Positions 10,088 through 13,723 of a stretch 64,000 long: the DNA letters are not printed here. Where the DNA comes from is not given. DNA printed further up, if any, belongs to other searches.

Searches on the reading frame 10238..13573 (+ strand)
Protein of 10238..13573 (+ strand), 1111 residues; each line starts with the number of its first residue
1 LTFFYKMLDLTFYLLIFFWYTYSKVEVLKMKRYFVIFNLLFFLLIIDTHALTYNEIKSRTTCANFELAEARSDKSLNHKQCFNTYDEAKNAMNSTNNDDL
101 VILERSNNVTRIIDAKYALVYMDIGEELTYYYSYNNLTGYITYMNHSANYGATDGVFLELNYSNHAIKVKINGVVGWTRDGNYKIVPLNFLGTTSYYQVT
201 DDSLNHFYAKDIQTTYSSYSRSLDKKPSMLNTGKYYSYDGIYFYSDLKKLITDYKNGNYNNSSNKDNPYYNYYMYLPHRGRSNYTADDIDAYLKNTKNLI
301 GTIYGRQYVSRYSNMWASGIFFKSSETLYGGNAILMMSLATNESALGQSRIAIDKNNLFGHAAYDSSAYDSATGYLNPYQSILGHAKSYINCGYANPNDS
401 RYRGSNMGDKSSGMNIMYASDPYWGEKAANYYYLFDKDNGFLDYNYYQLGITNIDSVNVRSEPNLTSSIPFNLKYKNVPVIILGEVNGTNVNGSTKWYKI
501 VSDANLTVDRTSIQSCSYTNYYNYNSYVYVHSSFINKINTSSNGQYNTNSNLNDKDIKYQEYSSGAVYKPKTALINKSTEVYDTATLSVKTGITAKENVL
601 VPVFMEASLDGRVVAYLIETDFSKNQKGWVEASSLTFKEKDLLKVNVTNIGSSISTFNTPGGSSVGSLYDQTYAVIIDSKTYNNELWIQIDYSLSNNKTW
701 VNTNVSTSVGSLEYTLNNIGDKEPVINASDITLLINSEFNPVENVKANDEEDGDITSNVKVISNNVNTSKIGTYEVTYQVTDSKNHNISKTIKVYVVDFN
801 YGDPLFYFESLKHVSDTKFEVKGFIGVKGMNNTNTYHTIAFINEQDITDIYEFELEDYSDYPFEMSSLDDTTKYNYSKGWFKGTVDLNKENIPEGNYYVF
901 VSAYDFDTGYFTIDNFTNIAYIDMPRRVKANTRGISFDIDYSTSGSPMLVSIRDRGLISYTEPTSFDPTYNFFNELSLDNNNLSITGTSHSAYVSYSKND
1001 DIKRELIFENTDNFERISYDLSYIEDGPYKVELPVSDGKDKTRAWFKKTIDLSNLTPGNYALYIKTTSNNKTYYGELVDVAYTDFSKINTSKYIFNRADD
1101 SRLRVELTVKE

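Call 56: search_protein_families(library=pfam, proteins=[window:10238-13573:+], max_evalue=0.0001)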
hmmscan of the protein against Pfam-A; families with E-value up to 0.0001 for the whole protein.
window:10238-13573:+ (1111 aa): 3 families
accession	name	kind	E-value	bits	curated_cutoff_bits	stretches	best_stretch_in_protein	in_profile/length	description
PF16403.11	Bact_surface_Ig-like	-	2.2e-11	44.1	27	1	729-796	7-71/71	Bacterial surface protein, Ig-like domain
PF01832.25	Glucosaminidase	-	7.4e-11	43.2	30.2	1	325-432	7-118/123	Mannosyl-glycoprotein endo-beta-N-acetylglucosaminidase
PF08239.17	SH3_3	-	1.9e-05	25.2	27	1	455-535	1-53/54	Bacterial SH3 domain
